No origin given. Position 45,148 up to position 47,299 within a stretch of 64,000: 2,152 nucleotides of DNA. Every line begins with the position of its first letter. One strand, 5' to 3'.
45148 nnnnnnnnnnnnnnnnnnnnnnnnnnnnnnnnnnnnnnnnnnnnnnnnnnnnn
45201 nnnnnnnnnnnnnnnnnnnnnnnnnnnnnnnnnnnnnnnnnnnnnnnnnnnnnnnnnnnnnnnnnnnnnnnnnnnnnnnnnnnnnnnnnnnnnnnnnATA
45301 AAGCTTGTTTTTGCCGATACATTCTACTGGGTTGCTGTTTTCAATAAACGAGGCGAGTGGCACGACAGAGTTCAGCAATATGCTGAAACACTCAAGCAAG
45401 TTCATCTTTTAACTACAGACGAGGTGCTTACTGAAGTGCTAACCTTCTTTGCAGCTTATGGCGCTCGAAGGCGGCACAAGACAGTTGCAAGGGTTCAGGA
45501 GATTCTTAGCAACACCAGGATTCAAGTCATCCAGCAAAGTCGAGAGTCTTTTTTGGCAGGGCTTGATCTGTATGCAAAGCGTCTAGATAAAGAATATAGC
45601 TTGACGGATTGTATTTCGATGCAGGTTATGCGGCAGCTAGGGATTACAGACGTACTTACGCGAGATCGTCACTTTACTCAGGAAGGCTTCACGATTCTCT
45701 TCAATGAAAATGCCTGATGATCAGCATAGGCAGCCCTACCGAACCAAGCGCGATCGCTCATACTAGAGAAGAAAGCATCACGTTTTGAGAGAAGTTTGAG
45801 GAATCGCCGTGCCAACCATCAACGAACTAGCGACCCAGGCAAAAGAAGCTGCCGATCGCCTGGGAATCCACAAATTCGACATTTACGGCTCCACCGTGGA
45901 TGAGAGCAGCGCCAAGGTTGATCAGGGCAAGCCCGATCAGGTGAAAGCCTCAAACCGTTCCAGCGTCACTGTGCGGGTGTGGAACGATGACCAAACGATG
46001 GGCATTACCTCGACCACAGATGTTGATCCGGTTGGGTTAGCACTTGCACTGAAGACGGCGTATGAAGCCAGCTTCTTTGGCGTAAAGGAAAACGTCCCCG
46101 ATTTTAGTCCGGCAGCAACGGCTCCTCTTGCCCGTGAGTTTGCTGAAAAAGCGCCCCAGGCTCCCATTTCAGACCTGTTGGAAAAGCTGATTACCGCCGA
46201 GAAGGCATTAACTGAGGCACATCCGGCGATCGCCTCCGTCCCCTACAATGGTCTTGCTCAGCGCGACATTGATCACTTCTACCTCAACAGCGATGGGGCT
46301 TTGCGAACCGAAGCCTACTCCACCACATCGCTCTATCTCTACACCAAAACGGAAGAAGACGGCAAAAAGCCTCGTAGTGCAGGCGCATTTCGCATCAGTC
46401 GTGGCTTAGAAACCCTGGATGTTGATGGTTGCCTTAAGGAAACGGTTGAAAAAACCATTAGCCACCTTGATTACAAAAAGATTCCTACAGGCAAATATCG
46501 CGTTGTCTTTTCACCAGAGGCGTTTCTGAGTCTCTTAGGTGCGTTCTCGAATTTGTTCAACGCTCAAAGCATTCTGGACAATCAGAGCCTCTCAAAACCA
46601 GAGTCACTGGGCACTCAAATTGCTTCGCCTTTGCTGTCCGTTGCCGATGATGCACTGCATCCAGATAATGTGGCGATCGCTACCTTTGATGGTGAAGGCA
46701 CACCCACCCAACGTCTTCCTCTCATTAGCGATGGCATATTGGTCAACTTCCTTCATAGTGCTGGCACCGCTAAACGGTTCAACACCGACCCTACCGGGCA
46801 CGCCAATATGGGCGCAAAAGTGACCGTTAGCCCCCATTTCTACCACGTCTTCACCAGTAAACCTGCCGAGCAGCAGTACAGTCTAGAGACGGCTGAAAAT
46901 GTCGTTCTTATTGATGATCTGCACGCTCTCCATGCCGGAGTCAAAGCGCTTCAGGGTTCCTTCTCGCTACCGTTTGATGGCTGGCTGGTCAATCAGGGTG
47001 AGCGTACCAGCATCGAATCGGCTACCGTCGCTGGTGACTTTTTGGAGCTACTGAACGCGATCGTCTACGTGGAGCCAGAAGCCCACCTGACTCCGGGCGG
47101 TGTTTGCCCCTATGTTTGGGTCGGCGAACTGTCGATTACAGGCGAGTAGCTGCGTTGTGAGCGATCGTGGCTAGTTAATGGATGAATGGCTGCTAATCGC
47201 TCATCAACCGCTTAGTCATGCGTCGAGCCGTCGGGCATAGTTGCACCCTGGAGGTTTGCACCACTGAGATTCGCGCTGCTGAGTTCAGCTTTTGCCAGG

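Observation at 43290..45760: AT-rich, HIP1-free island inserted between tldD and pmbA, with a T5orf172 protein and a HicB-PIN module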

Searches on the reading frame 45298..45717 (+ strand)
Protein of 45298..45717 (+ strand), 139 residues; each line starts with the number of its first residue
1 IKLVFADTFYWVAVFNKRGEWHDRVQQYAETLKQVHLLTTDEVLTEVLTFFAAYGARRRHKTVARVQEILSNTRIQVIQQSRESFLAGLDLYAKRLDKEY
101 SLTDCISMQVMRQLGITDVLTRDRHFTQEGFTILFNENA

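Call 7: search_protein_families(library=padloc, proteins=[window:45298-45717:+], max_evalue=1)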
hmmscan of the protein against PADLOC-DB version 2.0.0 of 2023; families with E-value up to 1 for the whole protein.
window:45298-45717:+ (139 aa): 0 families

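Call 8: search_protein_families(library=ncbifam, proteins=[window:45298-45717:+], max_evalue=1)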
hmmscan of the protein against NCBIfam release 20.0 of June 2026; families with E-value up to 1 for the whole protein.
window:45298-45717:+ (139 aa): 1 family
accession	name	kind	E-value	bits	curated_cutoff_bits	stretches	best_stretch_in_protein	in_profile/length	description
NF047959.1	TA_toxin_VapC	equivalog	0.00044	20.4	80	1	5-86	2-74/125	type II toxin-antitoxin system VapC family toxin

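Call 20: search_protein_families(library=pfam, proteins=[window:45298-45717:+], max_evalue=1)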
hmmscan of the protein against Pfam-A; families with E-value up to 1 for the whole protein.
window:45298-45717:+ (139 aa): 2 families
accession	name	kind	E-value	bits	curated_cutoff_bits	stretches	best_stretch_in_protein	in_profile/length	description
PF01850.27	PIN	-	6.9e-07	30.3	23.6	1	5-127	2-115/120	PIN domain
PF12994.12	DUF3878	-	0.02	14.6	27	1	5-95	151-239/300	Domain of unknown function, E. rectale Gene description (DUF3878)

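Call 60: search_solved_structures(query=window:45298-45717:+, max_evalue=1)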
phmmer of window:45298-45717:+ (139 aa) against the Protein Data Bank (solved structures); distinct sequences matched with E-value up to 1: 2.
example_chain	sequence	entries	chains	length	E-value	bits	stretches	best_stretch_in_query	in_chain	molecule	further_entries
5wzf_A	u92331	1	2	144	6.7e-06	29.7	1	4-132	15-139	23S rRNA-specific endonuclease VapC20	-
5wz4_A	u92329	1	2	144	8.3e-05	26.2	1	4-132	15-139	23S rRNA-specific endonuclease VapC20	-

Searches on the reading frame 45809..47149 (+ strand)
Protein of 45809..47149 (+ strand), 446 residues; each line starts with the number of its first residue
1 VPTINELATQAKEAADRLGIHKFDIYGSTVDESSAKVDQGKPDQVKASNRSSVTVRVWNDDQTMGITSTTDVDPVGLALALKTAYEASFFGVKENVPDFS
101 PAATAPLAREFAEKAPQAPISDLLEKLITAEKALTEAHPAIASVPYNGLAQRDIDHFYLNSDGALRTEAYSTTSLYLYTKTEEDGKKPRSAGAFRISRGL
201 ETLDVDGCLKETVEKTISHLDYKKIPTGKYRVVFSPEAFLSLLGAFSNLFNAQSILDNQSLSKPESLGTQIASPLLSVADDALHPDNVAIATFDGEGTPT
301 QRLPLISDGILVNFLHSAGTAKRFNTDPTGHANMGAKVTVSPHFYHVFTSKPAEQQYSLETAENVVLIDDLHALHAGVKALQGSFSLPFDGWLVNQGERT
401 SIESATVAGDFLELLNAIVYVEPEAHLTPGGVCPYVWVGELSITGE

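Call 5: search_protein_families(library=pfam, proteins=[window:45809-47149:+], max_evalue=0.1)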
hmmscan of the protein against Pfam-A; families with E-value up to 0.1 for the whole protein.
window:45809-47149:+ (446 aa): 3 families
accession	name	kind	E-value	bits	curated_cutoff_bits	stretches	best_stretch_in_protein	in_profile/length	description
PF19289.4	PmbA_TldD_3rd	-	5.5e-50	170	22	1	227-445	1-220/220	PmbA/TldA metallopeptidase C-terminal domain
PF19290.4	PmbA_TldD_2nd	-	9.8e-10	39.3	20.9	1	116-220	4-109/109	PmbA/TldA metallopeptidase central domain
PF01523.21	PmbA_TldD_1st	-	5.4e-07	30.1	20.9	1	24-87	2-64/65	PmbA/TldA metallopeptidase domain 1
